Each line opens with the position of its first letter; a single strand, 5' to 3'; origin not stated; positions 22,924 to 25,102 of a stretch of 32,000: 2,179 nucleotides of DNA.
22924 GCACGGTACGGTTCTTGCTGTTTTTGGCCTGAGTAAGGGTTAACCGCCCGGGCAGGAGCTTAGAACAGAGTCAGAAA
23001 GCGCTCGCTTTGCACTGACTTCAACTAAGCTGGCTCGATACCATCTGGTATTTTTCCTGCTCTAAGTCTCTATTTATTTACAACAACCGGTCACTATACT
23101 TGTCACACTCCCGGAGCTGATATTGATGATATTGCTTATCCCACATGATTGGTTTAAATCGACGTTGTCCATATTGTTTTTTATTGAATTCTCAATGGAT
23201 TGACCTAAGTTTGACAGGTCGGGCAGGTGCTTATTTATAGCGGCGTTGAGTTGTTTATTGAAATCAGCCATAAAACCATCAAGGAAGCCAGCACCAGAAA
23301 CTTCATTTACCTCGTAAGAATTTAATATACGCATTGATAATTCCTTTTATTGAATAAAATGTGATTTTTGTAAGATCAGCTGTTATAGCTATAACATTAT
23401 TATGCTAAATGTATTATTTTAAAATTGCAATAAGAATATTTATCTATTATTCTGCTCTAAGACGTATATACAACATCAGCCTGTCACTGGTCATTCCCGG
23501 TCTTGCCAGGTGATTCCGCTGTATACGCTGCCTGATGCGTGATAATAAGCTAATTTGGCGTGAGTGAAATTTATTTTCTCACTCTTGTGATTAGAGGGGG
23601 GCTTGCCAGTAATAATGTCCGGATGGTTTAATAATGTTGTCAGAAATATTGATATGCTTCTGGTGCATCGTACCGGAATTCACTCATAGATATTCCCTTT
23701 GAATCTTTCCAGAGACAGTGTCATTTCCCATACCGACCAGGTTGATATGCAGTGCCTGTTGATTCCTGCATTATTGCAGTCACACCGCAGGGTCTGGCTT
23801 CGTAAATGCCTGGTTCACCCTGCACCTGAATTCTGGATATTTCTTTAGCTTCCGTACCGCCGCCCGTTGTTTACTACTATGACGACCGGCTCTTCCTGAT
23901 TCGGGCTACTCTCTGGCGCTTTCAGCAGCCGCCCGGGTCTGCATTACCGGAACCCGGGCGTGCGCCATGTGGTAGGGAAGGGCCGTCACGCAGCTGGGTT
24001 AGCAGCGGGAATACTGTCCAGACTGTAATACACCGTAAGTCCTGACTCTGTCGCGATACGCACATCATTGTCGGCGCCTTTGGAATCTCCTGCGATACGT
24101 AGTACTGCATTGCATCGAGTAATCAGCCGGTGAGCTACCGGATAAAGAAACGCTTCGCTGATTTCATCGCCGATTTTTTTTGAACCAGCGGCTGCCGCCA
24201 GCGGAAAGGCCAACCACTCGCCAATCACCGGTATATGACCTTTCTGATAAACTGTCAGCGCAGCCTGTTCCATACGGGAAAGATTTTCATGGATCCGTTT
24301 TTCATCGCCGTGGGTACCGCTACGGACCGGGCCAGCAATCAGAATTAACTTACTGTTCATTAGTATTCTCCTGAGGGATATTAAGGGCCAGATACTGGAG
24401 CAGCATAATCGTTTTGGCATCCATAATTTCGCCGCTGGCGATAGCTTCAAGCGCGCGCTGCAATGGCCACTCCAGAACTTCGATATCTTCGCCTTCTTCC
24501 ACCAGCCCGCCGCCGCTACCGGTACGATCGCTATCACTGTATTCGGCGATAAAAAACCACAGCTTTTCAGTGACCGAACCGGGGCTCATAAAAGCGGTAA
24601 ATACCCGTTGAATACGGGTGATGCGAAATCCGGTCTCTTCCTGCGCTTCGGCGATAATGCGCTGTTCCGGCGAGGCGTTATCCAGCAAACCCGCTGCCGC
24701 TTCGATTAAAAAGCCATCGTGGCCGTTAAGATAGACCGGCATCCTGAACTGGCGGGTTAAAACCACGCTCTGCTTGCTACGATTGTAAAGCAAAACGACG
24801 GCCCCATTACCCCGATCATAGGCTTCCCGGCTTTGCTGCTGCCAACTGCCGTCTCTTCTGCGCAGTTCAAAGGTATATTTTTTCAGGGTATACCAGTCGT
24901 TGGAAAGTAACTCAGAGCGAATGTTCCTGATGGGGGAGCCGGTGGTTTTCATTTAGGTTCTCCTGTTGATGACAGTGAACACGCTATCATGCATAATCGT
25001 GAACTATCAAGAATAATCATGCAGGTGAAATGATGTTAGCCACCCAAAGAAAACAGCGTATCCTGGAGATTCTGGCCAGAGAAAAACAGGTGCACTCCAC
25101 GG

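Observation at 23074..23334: Orphan class II microcin-like precursor in the cargo slot of a dead P2-type prophage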

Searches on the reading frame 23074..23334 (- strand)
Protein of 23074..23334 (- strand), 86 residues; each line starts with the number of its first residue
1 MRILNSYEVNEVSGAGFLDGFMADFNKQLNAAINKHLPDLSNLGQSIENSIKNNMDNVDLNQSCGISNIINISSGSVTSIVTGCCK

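Call 3: search_protein_families(library=pfam, proteins=[window:23074-23334:-], max_evalue=10)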
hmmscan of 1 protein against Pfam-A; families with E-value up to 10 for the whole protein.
window:23074-23334:- (86 aa): 0 families

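Call 4: search_protein_families(library=ncbifam, proteins=[window:23074-23334:-], max_evalue=10)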
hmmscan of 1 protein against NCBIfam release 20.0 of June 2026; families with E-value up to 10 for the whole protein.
window:23074-23334:- (86 aa): 1 family
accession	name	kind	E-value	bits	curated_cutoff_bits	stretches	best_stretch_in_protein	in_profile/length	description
NF001386.0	PRK00279.2-4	equivalog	0.061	12.9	256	1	3-39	85-120/220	adenylate kinase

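Call 9: find_homologous_proteins(query=window:23074-23334:-, max_evalue=1)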
Query window:23074-23334:- (86 aa): 1 proteins with E <= 1 among 1 candidates.
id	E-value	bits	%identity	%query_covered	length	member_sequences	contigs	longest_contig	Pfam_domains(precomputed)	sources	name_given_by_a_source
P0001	7.0e-48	178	100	100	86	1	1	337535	-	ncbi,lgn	-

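Call 10: search_dna_similar(query=window:23077-23334:-, collection=plasmids, mode=protein, max_evalue=10)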
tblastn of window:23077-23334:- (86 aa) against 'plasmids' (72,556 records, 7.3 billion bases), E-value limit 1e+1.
Records with a match: 136; places in all: 136; records where one place covers at least 80% of the query: 0.
Best place of each record, by identity: <60% 136.
By first word of the organism name: Salmonella 136.
By predicted mobility (MOB-suite, as given by PLSDB): conjugative 127; mobilizable 9.
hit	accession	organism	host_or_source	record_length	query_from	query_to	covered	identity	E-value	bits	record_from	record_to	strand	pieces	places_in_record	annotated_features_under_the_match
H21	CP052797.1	Salmonella enterica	ground turkey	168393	3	53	59%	27.5%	4e+0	32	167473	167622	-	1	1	none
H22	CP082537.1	Salmonella enterica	Ground Beef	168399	3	53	59%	27.5%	4e+0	32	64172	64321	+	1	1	none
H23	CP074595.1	Salmonella enterica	cell culture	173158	3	53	59%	27.5%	4e+0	32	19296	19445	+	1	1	none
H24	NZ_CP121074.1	Salmonella enterica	Homo sapiens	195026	3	53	59%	27.5%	4e+0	32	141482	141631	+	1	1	none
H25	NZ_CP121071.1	Salmonella enterica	Chicken meat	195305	3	53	59%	27.5%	4e+0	32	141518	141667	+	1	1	none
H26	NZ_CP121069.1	Salmonella enterica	Homo sapiens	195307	3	53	59%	27.5%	4e+0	32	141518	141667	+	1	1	none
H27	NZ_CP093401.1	Salmonella enterica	Homo sapiens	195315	3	53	59%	27.5%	4e+0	32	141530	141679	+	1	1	none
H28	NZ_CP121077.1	Salmonella enterica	Homo sapiens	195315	3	53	59%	27.5%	4e+0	32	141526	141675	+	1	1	none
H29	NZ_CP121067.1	Salmonella enterica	Homo sapiens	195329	3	53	59%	27.5%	4e+0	32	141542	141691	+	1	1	none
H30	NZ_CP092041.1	Salmonella enterica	Gallus gallus domesticus,Bacterial ...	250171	3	53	59%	27.5%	4e+0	32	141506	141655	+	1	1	none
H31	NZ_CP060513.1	Salmonella enterica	-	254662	3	53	59%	27.5%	4e+0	32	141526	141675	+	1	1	none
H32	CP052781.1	Salmonella enterica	Chicken Wings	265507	3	53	59%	27.5%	4e+0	32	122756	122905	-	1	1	none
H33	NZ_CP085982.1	Salmonella enterica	-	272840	3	53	59%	27.5%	4e+0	32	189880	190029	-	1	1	none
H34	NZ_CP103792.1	Salmonella enterica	chicken,tissue sample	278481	3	53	59%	27.5%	4e+0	32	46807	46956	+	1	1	none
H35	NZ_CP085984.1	Salmonella enterica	-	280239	3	53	59%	27.5%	4e+0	32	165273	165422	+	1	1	none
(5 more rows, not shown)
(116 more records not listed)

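Call 12: find_encoding_contigs(protein=P0001, flank=10000, max_places=6)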
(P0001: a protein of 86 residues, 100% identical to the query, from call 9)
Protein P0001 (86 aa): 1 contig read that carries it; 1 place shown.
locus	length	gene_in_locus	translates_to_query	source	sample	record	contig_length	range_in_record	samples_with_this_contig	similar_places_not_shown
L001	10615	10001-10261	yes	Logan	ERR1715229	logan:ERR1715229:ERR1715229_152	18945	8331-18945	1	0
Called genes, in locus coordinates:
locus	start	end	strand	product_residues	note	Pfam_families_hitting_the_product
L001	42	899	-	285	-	PF01063:Aminotran_4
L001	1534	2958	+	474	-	PF06609:TRI12 (weak), PF07690:MFS_1, PF05977:MFS_3 (faint)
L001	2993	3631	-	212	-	PF02502:LacAB_rpiB, PF12408:DUF3666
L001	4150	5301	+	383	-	PF03222:Trp_Tyr_perm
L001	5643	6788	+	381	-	PF13609:Porin_4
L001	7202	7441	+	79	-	-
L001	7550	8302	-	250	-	PF00392:GntR (faint), PF08220:HTH_DeoR, PF08279:HTH_11 (weak), PF00455:DeoRC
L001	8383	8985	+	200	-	PF27456:NudK_N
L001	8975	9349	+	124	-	-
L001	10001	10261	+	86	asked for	-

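Call 16: find_related_loci(query=window:23074-23334:-, collection=genome_contigs, flank=10000)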
Query window:23074-23334:- (86 aa) in genome_contigs; peptide patterns used: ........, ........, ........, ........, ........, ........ (x = any residue, [..] = any of these).
189 stretches matched a pattern, but none encodes a relative of the query by tblastn (E <= 1e-3).

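Call 19: search_protein_representatives(protein=window:23074-23334:-)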
Query: 86 residues. Proteins with E-value up to 0.001 (for the whole library): 1; up to 1e-10: 1; up to 1e-30: 1. The best 1 are listed.
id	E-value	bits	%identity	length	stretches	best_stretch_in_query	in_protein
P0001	2.2e-48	177.6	100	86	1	1-86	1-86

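Call 32: find_related_loci(query=window:23074-23334:-, collection=metagenome_contigs, flank=10000)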
Query window:23074-23334:- (86 aa) in metagenome_contigs; peptide patterns used: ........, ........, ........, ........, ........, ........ (x = any residue, [..] = any of these).
351 stretches matched a pattern, but none encodes a relative of the query by tblastn (E <= 1e-3).

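Call 33: find_related_loci(query=window:23074-23334:-, collection=viral_contigs, flank=10000)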
Query window:23074-23334:- (86 aa) in viral_contigs; peptide patterns used: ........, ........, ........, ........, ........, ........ (x = any residue, [..] = any of these).
17 stretches matched a pattern, but none encodes a relative of the query by tblastn (E <= 1e-3).

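Call 44: search_dna_similar(query=window:23077-23334:-, collection=phages, mode=protein, max_evalue=10, max_rows=10)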
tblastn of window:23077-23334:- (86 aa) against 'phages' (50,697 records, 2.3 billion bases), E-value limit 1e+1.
Records with a match: 15; places in all: 15; records where one place covers at least 80% of the query: 0.
Best place of each record, by identity: <60% 15.
By first word of the organism name: Mycobacterium 14; Listeria 1.
By host as written in the record: Mycobacterium smegmatis mc2 155 14; Listeria monocytogenes 1.
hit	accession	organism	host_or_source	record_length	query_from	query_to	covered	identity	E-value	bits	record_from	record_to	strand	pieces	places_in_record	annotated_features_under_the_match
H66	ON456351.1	Mycobacterium Phage Sunflower1121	Mycobacterium smegmatis mc2 155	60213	22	59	44%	37.5%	4e-1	34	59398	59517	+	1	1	98: hypothetical protein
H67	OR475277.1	Mycobacterium phage Shadow1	Mycobacterium smegmatis mc2 155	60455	22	59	44%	37.5%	4e-1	34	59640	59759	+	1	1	98: hypothetical protein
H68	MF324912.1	Mycobacterium phage Phrank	Mycobacterium smegmatis mc2 155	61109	22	59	44%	37.5%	4e-1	34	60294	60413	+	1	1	101: hypothetical protein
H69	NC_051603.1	Mycobacterium phage Ximenita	Mycobacterium smegmatis mc2 155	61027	22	59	44%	37.5%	6e-1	34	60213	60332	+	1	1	101: hypothetical protein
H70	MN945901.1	Mycobacterium phage Ximenita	Mycobacterium smegmatis mc2 155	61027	22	59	44%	37.5%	6e-1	34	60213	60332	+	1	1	101: hypothetical protein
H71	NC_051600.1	Mycobacterium phage Bryler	Mycobacterium smegmatis mc2 155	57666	22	59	44%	37.5%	6e-1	34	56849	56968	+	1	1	92: hypothetical protein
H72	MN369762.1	Mycobacterium phage Bryler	Mycobacterium smegmatis mc2 155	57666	22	59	44%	37.5%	6e-1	34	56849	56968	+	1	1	92: hypothetical protein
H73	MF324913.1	Mycobacterium phage Cain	Mycobacterium smegmatis mc2 155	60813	22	59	44%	37.5%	6e-1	34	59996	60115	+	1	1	100: hypothetical protein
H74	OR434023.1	Mycobacterium phage Syra333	Mycobacterium smegmatis mc2 155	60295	22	59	44%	37.5%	7e-1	33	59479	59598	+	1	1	97: hypothetical protein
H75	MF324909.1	Mycobacterium phage PhelpsODU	Mycobacterium smegmatis mc2 155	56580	22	59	44%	35.0%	3e+0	32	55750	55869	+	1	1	90: hypothetical protein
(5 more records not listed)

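Call 64: search_protein_families(library=phrogs, proteins=[window:23074-23334:-], max_evalue=10)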
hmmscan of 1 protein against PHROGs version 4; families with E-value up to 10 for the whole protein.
window:23074-23334:- (86 aa): 2 families
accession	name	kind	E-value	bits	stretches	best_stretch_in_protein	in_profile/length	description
phrog_747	-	unknown function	0.065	14.4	1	29-60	175-205/228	-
phrog_9105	-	unknown function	0.16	12.7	1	23-82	123-186/190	-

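Call 65: search_protein_families(library=padloc, proteins=[window:23074-23334:-], max_evalue=10)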
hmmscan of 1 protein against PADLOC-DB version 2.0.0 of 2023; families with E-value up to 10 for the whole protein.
window:23074-23334:- (86 aa): 0 families

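Call 66: search_solved_structures(query=window:23074-23334:-, max_evalue=10)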
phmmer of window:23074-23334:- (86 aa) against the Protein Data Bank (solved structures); distinct sequences matched with E-value up to 10: 4.
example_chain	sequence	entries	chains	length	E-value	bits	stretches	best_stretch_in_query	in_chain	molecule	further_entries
6wtg_A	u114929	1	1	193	0.13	16.1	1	20-59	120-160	Ubiquitinating/deubiquitinating enzyme SdeA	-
5cra_A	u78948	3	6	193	0.15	15.9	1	20-59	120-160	SdeA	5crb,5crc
8efw_B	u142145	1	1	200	0.15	15.9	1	20-59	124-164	SdeA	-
8h2i_bD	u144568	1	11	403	0.97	13.3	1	39-83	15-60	MCPv3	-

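Call 68: predict_structure(protein=window:23074-23334:-)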
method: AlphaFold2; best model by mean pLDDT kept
length: 86 residues; sequences in the alignment: 1
mean_pLDDT: 65.4   pTM: 0.30
mean pLDDT of the five models: 65.4, 57.8, 55.8, 55.3, 48.6
residues with pLDDT >= 90: 1; 70-90: 36; 50-70: 39; < 50: 10
segments of 3 or more residues with pLDDT < 50: 1-5
pLDDT, mean of each block of 10 residues (from residue 1): 48 65 86 78 82 66 53 53 53
secondary structure, 60 per line:
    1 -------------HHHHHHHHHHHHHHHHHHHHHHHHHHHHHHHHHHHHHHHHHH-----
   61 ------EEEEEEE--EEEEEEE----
elements in order: H14-55 E67-73 E76-82

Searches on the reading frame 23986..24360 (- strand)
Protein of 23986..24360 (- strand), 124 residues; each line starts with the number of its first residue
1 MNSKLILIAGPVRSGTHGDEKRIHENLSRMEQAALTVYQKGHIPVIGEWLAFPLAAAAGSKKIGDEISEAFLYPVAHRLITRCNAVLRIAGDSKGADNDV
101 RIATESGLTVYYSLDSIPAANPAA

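Call 70: search_protein_families(library=pfam, proteins=[window:23986-24360:-], max_evalue=1)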
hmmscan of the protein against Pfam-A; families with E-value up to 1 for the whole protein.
window:23986-24360:- (124 aa): 1 family
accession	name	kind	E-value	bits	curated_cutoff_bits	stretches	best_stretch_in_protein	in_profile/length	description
PF14359.12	DUF4406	-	0.089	13.6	22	1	63-112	40-91/91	Domain of unknown function (DUF4406)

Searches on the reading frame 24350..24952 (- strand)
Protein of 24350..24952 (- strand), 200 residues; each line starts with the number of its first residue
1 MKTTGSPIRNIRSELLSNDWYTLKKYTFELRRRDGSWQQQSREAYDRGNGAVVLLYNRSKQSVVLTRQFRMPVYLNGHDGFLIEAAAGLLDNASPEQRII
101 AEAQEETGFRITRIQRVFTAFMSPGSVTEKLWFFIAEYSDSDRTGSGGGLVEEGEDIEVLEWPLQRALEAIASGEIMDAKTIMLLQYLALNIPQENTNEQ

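Call 17: list_cluster_members(proteins=[P0001, window:24350-24952:-, window:11253-11801:+])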
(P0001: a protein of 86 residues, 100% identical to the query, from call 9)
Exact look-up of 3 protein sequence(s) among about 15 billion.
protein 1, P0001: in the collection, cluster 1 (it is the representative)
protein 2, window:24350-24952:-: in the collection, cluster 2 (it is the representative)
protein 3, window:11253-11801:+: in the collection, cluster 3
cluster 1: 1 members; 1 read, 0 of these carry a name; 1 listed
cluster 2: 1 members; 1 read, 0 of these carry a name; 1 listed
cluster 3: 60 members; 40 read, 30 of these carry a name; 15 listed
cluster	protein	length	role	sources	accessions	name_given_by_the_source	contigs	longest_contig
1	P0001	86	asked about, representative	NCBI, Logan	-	-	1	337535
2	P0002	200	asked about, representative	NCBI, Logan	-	-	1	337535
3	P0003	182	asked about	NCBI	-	-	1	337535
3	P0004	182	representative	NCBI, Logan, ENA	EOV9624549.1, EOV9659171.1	CDP-diacylglycerol--glycerol-3-phosphate 3-phosphatidyltransferase [Cronobacter sakazakii]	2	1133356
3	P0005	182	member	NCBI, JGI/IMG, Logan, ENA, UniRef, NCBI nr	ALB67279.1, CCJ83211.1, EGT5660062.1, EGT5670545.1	CDP-diacylglycerol--glycerol-3-phosphate 3-phosphatidyltransferase [Cronobacter ... | CDP-diacylglycerol--glycerol-3-phosphate 3-phosphatidyltransferase n=1 Tax=Cronobacter ...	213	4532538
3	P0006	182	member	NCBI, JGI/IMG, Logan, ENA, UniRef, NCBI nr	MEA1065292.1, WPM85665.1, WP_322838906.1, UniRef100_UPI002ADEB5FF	CDP-diacylglycerol--glycerol-3-phosphate 3-phosphatidyltransferase [Apirhabdus ... | CDP-diacylglycerol--glycerol-3-phosphate 3-phosphatidyltransferase n=1 Tax=Erwinia sp. ... | CDP-diacylglycerol--glycerol-3-phosphate 3-phosphatidyltransferase [Erwinia sp. HR93]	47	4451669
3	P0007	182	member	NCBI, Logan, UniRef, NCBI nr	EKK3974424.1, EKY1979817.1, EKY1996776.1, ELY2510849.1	CDP-diacylglycerol--glycerol-3-phosphate 3-phosphatidyltransferase [Cronobacter sakazakii] | CDP-diacylglycerol--glycerol-3-phosphate 3-phosphatidyltransferase n=1 Tax=Cronobacter ...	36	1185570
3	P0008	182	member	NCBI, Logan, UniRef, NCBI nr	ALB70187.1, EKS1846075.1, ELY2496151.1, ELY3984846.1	CDP-diacylglycerol--glycerol-3-phosphate 3-phosphatidyltransferase [Cronobacter ... | CDP-diacylglycerol--glycerol-3-phosphate 3-phosphatidyltransferase n=1 Tax=Cronobacter ... | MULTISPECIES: CDP-diacylglycerol--glycerol-3-phosphate 3-phosphatidyltransferase ...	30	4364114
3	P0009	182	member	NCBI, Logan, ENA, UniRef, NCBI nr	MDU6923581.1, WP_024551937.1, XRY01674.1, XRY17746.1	CDP-diacylglycerol--glycerol-3-phosphate 3-phosphatidyltransferase [Franconibacter ... | CDP-diacylglycerol--glycerol-3-phosphate 3-phosphatidyltransferase n=1 Tax=Franconibacter ...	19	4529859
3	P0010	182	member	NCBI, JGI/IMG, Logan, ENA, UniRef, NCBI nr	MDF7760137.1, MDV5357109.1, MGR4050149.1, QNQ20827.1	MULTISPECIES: CDP-diacylglycerol--glycerol-3-phosphate 3-phosphatidyltransferase ... | CDP-diacylglycerol--glycerol-3-phosphate 3-phosphatidyltransferase n=1 Tax=Kosakonia ...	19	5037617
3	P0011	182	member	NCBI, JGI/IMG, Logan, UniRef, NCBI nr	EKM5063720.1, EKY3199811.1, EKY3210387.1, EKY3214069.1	CDP-diacylglycerol--glycerol-3-phosphate 3-phosphatidyltransferase [Cronobacter ... | CDP-diacylglycerol--glycerol-3-phosphate 3-phosphatidyltransferase n=1 Tax=Cronobacter ...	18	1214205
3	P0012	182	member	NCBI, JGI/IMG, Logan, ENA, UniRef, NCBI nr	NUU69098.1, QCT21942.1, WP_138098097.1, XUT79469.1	CDP-diacylglycerol--glycerol-3-phosphate 3-phosphatidyltransferase [Enterobacteriaceae ... | CDP-diacylglycerol--glycerol-3-phosphate 3-phosphatidyltransferase | CDP-diacylglycerol--glycerol-3-phosphate 3-phosphatidyltransferase n=1 Tax=Jejubacter ...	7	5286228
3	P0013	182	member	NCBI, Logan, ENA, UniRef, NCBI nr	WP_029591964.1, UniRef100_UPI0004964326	CDP-diacylglycerol--glycerol-3-phosphate 3-phosphatidyltransferase [Franconibacter ... | CDP-diacylglycerol--glycerol-3-phosphate 3-phosphatidyltransferase n=1 Tax=Franconibacter ...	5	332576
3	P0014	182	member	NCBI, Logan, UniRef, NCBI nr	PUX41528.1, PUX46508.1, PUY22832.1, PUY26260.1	CDP-diacylglycerol--glycerol-3-phosphate 3-phosphatidyltransferase [Cronobacter sakazakii] | CDP-diacylglycerol--glycerol-3-phosphate 3-phosphatidyltransferase n=1 Tax=Cronobacter ...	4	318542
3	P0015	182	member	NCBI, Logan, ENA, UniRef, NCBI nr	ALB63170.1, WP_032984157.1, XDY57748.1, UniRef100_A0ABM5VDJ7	phosphatidylglycerophosphate synthetase [Cronobacter condimenti 1330] | CDP-diacylglycerol--glycerol-3-phosphate 3-phosphatidyltransferase n=1 Tax=Cronobacter ... | CDP-diacylglycerol--glycerol-3-phosphate 3-phosphatidyltransferase [Cronobacter ...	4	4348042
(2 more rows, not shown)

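Call 34: find_related_loci(query=window:24350-24952:-, collection=genome_contigs, flank=6000)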
Query window:24350-24952:- (200 aa) in genome_contigs; peptide patterns used: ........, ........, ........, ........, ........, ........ (x = any residue, [..] = any of these).
303 stretches matched a pattern; 227 encode a relative of the query (tblastn E <= 1e-3); the best 80 are kept; 80 distinct loci.
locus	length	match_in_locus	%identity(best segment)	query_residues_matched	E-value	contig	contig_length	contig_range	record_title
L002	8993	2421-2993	81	1-191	1e-105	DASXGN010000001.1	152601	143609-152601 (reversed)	MAG TPA_asm: Buttiauxella sp. isolate SMAG_U5166 k141_594593, whole genome shotgun sequence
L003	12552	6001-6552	83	8-191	3e-102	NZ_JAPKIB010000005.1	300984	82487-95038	Kluyvera sp. CHPC 1.2972 NODE_5_length_300984_cov_149.448278, whole genome shotgun sequence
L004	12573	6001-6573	77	1-191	1e-101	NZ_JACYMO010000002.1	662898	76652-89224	Erwinia persicina strain CFBP8797 CFBP879702, whole genome shotgun sequence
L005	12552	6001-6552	82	8-191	2e-101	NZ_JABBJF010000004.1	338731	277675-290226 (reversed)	Kluyvera sichuanensis strain 090646 contig00004, whole genome shotgun sequence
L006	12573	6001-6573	76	1-191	3e-101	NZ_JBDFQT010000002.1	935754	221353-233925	Erwinia sp. Eh17-17 scaffold_2, whole genome shotgun sequence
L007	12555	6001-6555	79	8-192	7e-101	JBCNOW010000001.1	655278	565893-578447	MAG: Enterobacterales bacterium isolate SMAGNO137 Contig1, whole genome shotgun sequence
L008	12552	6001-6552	78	8-191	5e-101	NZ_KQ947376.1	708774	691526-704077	Entomohabitans teleogrylli strain SCU-B244 scaffold1, whole genome shotgun sequence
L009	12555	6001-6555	79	8-192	6e-101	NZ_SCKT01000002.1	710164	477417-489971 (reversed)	Pantoea dispersa strain DSM 30073 Scaffold2, whole genome shotgun sequence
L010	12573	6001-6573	75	1-191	1e-100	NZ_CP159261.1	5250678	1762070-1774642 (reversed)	Erwinia rhapontici strain 1SR chromosome, complete genome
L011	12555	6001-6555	79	8-192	1e-100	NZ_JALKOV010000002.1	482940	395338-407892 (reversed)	Pantoea dispersa strain S68 contig00002, whole genome shotgun sequence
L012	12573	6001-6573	79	1-191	2e-100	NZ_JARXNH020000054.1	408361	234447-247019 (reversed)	Raoultella scottii strain BAC 10a-01-01 NODE_4_length_408361_cov_37.276511, whole genome shotgun sequence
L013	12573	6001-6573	77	1-191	4e-100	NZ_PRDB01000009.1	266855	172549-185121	Klebsiella michiganensis strain DSM 25444 contig_9, whole genome shotgun sequence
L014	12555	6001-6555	79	8-192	4e-100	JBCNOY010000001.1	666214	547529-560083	MAG: Enterobacterales bacterium isolate SMAGNO139 Contig1, whole genome shotgun sequence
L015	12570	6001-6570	80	1-190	1e-99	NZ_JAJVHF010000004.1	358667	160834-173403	Huaxiibacter chinensis strain 155047 contig00004, whole genome shotgun sequence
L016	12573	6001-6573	75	1-191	2e-99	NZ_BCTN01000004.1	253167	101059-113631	Erwinia persicina NBRC 102418, whole genome shotgun sequence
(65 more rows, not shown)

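Call 84: search_protein_families(library=pfam, proteins=[window:24350-24952:-], max_evalue=0.001)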
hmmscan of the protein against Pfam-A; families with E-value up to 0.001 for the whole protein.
window:24350-24952:- (200 aa): 1 family
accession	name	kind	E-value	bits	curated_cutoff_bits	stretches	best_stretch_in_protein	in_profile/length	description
PF00293.34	NUDIX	-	2.8e-05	24.6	21.1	1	48-162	3-112/134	NUDIX domain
